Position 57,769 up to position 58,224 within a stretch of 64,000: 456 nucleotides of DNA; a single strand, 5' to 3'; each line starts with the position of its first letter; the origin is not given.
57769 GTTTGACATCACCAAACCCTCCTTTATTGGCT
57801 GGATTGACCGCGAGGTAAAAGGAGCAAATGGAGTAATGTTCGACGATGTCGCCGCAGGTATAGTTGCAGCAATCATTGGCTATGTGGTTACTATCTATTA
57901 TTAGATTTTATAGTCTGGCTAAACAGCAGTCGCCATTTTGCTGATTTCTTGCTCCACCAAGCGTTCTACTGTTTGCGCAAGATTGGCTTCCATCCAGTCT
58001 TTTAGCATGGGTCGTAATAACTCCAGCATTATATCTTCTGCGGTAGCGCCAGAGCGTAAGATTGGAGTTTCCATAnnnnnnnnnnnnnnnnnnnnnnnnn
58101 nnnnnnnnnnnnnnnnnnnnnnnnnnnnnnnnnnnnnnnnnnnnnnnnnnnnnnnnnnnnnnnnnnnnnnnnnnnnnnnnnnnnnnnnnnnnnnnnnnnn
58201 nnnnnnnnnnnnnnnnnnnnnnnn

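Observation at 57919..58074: Hidden mini-gene: a 51-aa stand-alone PopZ C-terminal (oligomerisation) domain encoded 1 nt downstream of popZ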

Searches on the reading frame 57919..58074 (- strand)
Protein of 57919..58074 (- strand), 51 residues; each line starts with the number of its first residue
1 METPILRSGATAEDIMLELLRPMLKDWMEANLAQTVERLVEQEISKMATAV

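Call 3: search_protein_families(library=pfam, proteins=[window:57919-58074:-], max_evalue=1)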
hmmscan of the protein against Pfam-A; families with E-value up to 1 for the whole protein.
window:57919-58074:- (51 aa): 3 families
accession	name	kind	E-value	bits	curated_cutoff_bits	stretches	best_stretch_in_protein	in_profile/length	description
PF10691.14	DUF2497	-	1.5e-15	57.8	27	1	6-48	32-74/75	Protein of unknown function (DUF2497)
PF21928.1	XLF_CC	-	0.062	13.6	27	1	13-42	3-30/53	XLF protein coiled-coil region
PF16544.10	STAR_dimer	-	0.1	12.6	26.3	1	33-47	26-40/53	Homodimerisation region of STAR domain protein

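Call 5: find_homologous_proteins(query=window:57922-58074:-, max_evalue=0.001)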
Query seq(51 aa) (51 aa): 2 proteins with E <= 0.001 among 2 candidates.
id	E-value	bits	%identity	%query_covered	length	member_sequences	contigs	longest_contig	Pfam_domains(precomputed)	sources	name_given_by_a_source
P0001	1.2e-23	97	100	100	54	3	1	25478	PF10691.15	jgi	-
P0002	1.3e-18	82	80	100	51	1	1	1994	PF10691.15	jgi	-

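Call 6: find_encoding_contigs(protein=P0002, flank=10000)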
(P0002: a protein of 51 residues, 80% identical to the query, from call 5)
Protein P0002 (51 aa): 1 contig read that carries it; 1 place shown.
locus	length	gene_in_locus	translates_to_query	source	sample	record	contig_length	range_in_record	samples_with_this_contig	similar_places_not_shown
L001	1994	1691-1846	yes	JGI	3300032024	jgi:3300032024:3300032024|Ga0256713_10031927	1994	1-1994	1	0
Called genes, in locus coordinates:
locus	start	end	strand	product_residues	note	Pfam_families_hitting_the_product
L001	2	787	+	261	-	?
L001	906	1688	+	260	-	PF10691:DUF2497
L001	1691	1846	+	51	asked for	PF10691:DUF2497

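Call 7: find_encoding_contigs(protein=P0001, flank=10000)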
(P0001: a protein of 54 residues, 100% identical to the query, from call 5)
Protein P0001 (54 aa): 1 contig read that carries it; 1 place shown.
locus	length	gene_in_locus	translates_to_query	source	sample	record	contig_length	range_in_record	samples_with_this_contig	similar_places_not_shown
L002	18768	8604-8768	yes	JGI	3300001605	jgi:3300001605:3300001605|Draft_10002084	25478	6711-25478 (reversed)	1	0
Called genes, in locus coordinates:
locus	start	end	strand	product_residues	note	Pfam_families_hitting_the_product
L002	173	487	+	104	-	-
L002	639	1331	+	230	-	-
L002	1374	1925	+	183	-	-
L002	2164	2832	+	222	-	PF03741:TerC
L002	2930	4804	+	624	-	PF02743:dCache_1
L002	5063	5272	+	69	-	PF04325:DUF465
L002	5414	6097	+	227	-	PF01135:PCMT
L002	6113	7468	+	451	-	PF02321:OEP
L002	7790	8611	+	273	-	PF10691:DUF2497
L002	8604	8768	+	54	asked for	PF10691:DUF2497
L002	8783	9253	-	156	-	PF04608:PgpA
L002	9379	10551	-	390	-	PF01128:IspD, PF12804:NTP_transf_3, PF02542:YgbB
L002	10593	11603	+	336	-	PF01207:Dus, PF01180:DHO_dh (faint)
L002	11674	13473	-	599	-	PF00691:OmpA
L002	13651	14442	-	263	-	PF00459:Inositol_P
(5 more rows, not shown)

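Call 20: search_protein_representatives(alignment_id=A1)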
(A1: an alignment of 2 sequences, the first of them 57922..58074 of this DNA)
Query: 2 sequences, 51 profile positions. Proteins with E-value up to 0.001 (for the whole library): 5901; up to 1e-10: 146; up to 1e-30: 1. The best 150 are listed.
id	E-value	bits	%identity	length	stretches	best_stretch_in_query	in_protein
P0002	3.9e-33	129.1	-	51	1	1-51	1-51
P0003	8.1e-17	76.9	-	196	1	6-51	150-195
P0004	6.4e-16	74.0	-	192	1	2-49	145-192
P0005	1.4e-15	72.9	-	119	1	4-48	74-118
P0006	2.0e-15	72.4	-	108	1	7-48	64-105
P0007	2.1e-15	72.4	-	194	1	3-48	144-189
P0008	4.2e-15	71.4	-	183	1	1-48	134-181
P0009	6.2e-15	70.8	-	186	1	3-48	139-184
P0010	9.0e-15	70.3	-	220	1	6-49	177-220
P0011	1.0e-14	70.2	-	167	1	4-48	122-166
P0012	1.1e-14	70.1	-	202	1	3-48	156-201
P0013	1.5e-14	69.7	-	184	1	3-48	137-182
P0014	2.2e-14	69.1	-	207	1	6-51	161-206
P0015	2.4e-14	69.0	-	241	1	4-48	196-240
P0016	2.7e-14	68.8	-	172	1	4-49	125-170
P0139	8.5e-11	57.6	-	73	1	8-48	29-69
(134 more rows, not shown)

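Call 25: find_related_loci(query=A1, collection=metagenome_contigs, flank=4000)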
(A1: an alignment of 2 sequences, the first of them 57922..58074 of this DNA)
Query A1 (51 aa) in metagenome_contigs; peptide patterns used: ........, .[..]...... (x = any residue, [..] = any of these).
212 stretches matched a pattern, but none encodes a relative of the query by tblastn (E <= 1e-3).

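Call 33: find_homologous_proteins(query=A3, max_evalue=0.00001)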
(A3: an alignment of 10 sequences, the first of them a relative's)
Query A3 (10 sequences) (51 aa, profile of the alignment): 5346 proteins with E <= 0.00001 among 8000 candidates; the best 120 are listed.
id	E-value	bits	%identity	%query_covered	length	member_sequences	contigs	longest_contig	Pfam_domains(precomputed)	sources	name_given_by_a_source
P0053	8.2e-28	115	52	94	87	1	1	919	PF10691.15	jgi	jgi:cell pole-organizing protein PopZ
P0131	1.1e-26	111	53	84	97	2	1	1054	PF10691.15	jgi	-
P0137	2.6e-25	107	56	88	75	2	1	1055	PF10691.15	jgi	-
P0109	3.2e-25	106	57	82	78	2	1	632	PF10691.15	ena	-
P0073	5.5e-25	106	57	86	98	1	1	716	PF10691.15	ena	-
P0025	1.2e-24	104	58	94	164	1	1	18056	PF10691.15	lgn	-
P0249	4.2e-24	103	67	84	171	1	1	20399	PF10691.15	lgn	-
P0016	9.4e-24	102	59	96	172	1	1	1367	PF10691.15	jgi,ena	-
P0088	1.0e-23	101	68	75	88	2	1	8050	PF10691.15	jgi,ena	-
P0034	1.6e-23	101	60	94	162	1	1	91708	PF10691.15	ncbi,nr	ncbi:MAG: DUF2497 domain-containing protein [Rickettsiales bacterium]|nr:DUF2497 domain-containing p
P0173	2.1e-23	100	61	96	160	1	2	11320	PF10691.15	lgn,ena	-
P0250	2.2e-23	100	54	90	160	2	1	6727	PF10691.15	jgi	jgi:uncharacterized protein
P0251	6.4e-23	99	47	88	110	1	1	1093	PF10691.15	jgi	jgi:hypothetical protein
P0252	9.7e-23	98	60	92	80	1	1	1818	PF10691.15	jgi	jgi:cell pole-organizing protein PopZ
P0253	1.3e-22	98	60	94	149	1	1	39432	PF10691.15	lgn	-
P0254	1.5e-22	98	60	94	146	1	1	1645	PF10691.15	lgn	-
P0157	1.6e-22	98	64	88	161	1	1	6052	PF10691.15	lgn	-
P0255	2.1e-22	97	58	88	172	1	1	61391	PF10691.15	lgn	-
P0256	2.5e-22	97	58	88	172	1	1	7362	PF10691.15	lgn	-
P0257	2.9e-22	97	52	90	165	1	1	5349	PF10691.15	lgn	-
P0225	2.9e-22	97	67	82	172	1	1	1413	PF10691.15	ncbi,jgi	jgi:cell pole-organizing protein PopZ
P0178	3.1e-22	97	57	96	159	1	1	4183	PF10691.15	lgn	-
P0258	3.4e-22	97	67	84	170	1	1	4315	PF10691.15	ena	-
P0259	3.6e-22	97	54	90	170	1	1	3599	PF10691.15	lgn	-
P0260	6.0e-22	96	53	88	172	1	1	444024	PF10691.15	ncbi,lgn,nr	ncbi:MAG TPA: DUF2497 domain-containing protein [Rickettsiales bacterium]|nr:DUF2497 domain-containi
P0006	7.1e-22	96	71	82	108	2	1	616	PF10691.15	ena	-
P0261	7.3e-22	96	54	80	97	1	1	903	PF10691.15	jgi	jgi:hypothetical protein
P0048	8.5e-22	95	60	59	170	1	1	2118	PF10691.15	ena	-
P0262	8.6e-22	95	59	80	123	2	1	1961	PF10691.15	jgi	jgi:hypothetical protein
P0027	8.7e-22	95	57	90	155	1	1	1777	PF10691.15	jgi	jgi:cell pole-organizing protein PopZ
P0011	9.2e-22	95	61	90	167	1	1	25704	PF10691.15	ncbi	-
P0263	1.2e-21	95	55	82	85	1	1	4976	PF10691.15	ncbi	-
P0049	1.3e-21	95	58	94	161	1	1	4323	PF10691.15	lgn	-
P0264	1.3e-21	95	52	94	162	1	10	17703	PF10691.15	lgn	-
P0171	1.9e-21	94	60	88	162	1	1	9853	PF10691.15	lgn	-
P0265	2.1e-21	94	58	88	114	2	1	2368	PF10691.15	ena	-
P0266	2.2e-21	94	63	84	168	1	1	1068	PF10691.15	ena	-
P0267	2.3e-21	94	56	84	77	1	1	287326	PF10691.15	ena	-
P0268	3.7e-21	93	52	86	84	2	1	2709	PF10691.15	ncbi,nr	ncbi:MAG TPA: DUF2497 domain-containing protein, partial [Reyranella sp.]|nr:DUF2497 domain-containi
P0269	3.8e-21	93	49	84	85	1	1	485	PF10691.15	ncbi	-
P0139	4.0e-21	93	61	80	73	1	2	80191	PF10691.15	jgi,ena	jgi:cell pole-organizing protein PopZ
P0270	4.6e-21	93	53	88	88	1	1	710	PF10691.15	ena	-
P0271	4.6e-21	93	61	80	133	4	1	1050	PF10691.15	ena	-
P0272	6.2e-21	93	53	92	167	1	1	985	PF10691.15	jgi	jgi:uncharacterized protein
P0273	6.3e-21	93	52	86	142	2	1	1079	PF10691.15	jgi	jgi:cell pole-organizing protein PopZ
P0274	8.6e-21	92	53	84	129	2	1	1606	PF10691.15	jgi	jgi:hypothetical protein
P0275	8.9e-21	92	51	88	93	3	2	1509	PF10691.15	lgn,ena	-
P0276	1.0e-20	92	63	84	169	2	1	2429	PF10691.15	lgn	-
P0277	1.1e-20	92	56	80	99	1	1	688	PF10691.15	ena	-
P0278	1.1e-20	92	54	80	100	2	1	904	PF10691.15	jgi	jgi:hypothetical protein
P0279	1.2e-20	92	56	80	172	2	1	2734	PF10691.15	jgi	-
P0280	1.7e-20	91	47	88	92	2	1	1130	PF10691.15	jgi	jgi:hypothetical protein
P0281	2.0e-20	91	60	84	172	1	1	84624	PF10691.15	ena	-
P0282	2.2e-20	91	61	80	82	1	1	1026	PF10691.15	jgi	jgi:cell pole-organizing protein PopZ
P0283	2.4e-20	91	56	80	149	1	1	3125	PF10691.15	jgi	jgi:cell pole-organizing protein PopZ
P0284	2.6e-20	91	49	84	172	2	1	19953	PF10691.15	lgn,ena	-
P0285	2.7e-20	90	56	84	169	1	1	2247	PF10691.15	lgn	-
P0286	2.9e-20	90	55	86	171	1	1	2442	PF10691.15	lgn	-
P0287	3.1e-20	90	56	80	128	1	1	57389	PF10691.15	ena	-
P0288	3.2e-20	90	53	75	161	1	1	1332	PF10691.15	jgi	jgi:cell pole-organizing protein PopZ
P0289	3.5e-20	90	56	80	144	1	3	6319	PF10691.15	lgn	-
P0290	3.5e-20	90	54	80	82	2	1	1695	PF10691.15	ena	-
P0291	3.6e-20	90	54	80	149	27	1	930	PF10691.15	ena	-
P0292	3.6e-20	90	51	96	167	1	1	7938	PF10691.15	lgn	-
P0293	3.7e-20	90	51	80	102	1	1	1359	PF10691.15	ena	-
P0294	3.7e-20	90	48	86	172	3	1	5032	PF10691.15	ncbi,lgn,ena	-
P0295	3.8e-20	90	61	80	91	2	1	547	PF10691.15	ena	-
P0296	3.8e-20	90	56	80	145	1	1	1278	PF10691.15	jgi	jgi:cell pole-organizing protein PopZ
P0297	3.8e-20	90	51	88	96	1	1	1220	PF10691.15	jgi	jgi:cell pole-organizing protein PopZ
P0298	3.8e-20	90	48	90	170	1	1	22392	PF10691.15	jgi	-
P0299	4.3e-20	90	46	90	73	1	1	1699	PF10691.15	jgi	jgi:cell pole-organizing protein PopZ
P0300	4.3e-20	90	51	80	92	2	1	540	PF10691.15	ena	-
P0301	4.4e-20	90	49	88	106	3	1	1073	PF10691.15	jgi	jgi:hypothetical protein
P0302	4.4e-20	90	50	86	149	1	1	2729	PF10691.15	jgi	-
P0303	4.7e-20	90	56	80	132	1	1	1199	PF10691.15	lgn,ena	-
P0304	4.8e-20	90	54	80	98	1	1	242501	PF10691.15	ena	-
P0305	4.9e-20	90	51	84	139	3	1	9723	PF10691.15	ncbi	-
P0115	5.1e-20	90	58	88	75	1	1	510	PF10691.15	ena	-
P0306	5.1e-20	90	51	88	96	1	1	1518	PF10691.15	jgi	jgi:cell pole-organizing protein PopZ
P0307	5.2e-20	90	49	88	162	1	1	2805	PF10691.15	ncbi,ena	ncbi:MAG: DUF2497 domain-containing protein [Pseudomonadota bacterium]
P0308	5.3e-20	90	49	88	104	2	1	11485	PF10691.15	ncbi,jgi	jgi:cell pole-organizing protein PopZ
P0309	5.8e-20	89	54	80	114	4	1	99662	PF10691.15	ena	-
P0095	5.8e-20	89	57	86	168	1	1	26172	PF10691.15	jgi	jgi:cell pole-organizing protein PopZ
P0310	5.9e-20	89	54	80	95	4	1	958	PF10691.15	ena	-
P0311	5.9e-20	89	51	88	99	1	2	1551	PF10691.15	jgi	jgi:cell pole-organizing protein PopZ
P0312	6.0e-20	89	61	80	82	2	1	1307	PF10691.15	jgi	jgi:cell pole-organizing protein PopZ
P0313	6.0e-20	89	59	80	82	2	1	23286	PF10691.15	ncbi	-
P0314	6.6e-20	89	52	82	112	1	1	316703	PF10691.15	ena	-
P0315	6.6e-20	89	50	82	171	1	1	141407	PF10691.15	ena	-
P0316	6.7e-20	89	54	80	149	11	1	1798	PF10691.15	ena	-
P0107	7.8e-20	89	61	86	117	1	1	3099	PF10691.15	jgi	-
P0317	7.9e-20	89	51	96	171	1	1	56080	PF10691.15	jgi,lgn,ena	-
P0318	8.3e-20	89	55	75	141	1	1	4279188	PF10691.15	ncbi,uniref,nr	ncbi:DUF2497 domain-containing protein [Sphingopyxis indica]|uniref:DUF2497 domain-containing protei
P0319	8.5e-20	89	56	80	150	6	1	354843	PF10691.15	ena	-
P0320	8.5e-20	89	55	78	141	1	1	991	PF10691.15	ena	-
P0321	8.7e-20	89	50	90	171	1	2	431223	PF10691.15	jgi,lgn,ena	jgi:hypothetical protein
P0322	8.7e-20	89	55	78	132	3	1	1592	PF10691.15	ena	-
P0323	8.7e-20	89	51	92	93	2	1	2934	PF10691.15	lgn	-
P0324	8.7e-20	89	54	80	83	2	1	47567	PF10691.15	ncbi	-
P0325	8.8e-20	89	54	80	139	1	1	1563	PF10691.15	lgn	-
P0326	9.1e-20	89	55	75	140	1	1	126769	PF10691.15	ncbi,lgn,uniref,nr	ncbi:DUF2497 domain-containing protein [Sphingopyxis indica]|uniref:DUF2497 domain-containing protei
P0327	9.2e-20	89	54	80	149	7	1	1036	PF10691.15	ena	-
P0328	9.2e-20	89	56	80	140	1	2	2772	PF10691.15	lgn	-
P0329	9.2e-20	89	55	75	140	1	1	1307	PF10691.15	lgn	-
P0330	9.3e-20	89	56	80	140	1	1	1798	PF10691.15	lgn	-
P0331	9.7e-20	89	50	86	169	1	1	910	PF10691.15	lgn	-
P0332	9.8e-20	89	61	80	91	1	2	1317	PF10691.15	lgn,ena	-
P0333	1.0e-19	89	54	80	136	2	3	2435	PF10691.15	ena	-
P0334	1.1e-19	89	49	92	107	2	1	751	PF10691.15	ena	-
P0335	1.1e-19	89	59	80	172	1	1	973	PF10691.15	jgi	jgi:cell pole-organizing protein PopZ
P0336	1.1e-19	89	55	78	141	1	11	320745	PF10691.15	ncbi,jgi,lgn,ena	jgi:hypothetical protein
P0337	1.1e-19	89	59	80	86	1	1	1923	PF10691.15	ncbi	-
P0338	1.1e-19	89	57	92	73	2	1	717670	PF10691.15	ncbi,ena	-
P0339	1.1e-19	89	57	86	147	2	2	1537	PF10691.15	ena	-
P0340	1.1e-19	89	51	80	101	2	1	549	PF10691.15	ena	-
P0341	1.2e-19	88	51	80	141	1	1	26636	PF10691.15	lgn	-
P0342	1.2e-19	88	53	75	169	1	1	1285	PF10691.15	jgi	-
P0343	1.3e-19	88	55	75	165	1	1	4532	PF10691.15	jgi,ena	-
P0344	1.3e-19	88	55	75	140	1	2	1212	PF10691.15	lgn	-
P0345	1.3e-19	88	55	75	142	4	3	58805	PF10691.15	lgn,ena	-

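Call 34: find_encoding_contigs(protein=P0338, flank=4000, max_places=2)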
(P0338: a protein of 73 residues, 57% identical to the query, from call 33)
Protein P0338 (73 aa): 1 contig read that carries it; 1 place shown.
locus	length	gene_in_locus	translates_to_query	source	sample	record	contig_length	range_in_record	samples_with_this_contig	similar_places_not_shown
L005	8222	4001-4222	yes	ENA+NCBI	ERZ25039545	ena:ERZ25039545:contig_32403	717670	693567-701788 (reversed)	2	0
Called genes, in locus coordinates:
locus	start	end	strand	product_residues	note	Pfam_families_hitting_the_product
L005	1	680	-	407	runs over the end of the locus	PF03594:BenE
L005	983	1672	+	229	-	PF01135:PCMT, PF02353:CMAS (weak), PF13489:Methyltransf_23 (weak), PF05175:MTS, PF13847:Methyltransf_31, PF08241:Methyltransf_11, PF08242:Methyltransf_12, PF13649:Methyltransf_25, +2 more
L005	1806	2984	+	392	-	PF02321:OEP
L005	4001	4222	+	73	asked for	PF10691:DUF2497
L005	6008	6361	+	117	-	PF00133:tRNA-synt_1, PF09334:tRNA-synt_1g (weak)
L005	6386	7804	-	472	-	-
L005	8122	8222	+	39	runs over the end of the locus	-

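Call 35: find_encoding_contigs(protein=P0267, flank=4000, max_places=2)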
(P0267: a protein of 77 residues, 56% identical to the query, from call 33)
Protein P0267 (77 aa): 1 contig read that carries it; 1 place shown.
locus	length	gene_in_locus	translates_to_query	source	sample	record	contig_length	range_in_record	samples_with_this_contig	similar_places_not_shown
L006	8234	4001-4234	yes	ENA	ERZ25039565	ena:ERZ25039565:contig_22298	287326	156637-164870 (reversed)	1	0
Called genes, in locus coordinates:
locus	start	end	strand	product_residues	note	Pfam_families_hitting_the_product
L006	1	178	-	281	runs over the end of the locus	PF00291:PALP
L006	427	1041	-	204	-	PF00293:NUDIX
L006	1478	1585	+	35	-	-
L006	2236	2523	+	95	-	-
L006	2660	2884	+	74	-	-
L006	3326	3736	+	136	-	-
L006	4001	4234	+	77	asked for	PF10691:DUF2497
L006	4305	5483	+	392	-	PF00133:tRNA-synt_1, PF09334:tRNA-synt_1g (weak)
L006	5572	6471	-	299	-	-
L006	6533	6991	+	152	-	PF10458:Val_tRNA-synt_C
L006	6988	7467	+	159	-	PF13302:Acetyltransf_3, PF13523:Acetyltransf_8 (faint), PF00583:Acetyltransf_1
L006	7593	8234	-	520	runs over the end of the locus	PF22691:Thiolase_C_1 (faint), PF18313:TLP1_add_C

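Call 36: find_encoding_contigs(protein=P0139, flank=4000, max_places=2)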
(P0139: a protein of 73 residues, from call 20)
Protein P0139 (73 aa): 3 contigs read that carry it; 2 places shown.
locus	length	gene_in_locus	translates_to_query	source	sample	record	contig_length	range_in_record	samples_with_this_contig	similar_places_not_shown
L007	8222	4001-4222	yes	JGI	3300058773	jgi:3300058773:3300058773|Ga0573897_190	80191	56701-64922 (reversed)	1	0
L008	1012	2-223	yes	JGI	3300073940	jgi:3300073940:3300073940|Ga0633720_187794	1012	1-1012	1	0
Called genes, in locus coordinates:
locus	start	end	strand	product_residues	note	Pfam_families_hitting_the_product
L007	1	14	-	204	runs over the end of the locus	PF12804:NTP_transf_3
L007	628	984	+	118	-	-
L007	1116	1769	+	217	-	PF01135:PCMT, PF00398:RrnaAD (faint), PF13649:Methyltransf_25, PF13847:Methyltransf_31 (weak), PF08241:Methyltransf_11, PF08242:Methyltransf_12 (weak)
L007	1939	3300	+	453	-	PF02321:OEP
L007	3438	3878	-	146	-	-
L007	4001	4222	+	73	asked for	PF10691:DUF2497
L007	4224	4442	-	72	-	-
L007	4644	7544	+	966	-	PF00133:tRNA-synt_1, PF09334:tRNA-synt_1g, PF13603:tRNA-synt_1_2 (weak), PF00133:tRNA-synt_1, PF09334:tRNA-synt_1g (weak), PF08264:Anticodon_1, PF10458:Val_tRNA-synt_C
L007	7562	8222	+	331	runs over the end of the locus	PF01544:CorA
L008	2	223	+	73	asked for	PF10691:DUF2497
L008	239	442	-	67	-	-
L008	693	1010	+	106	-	?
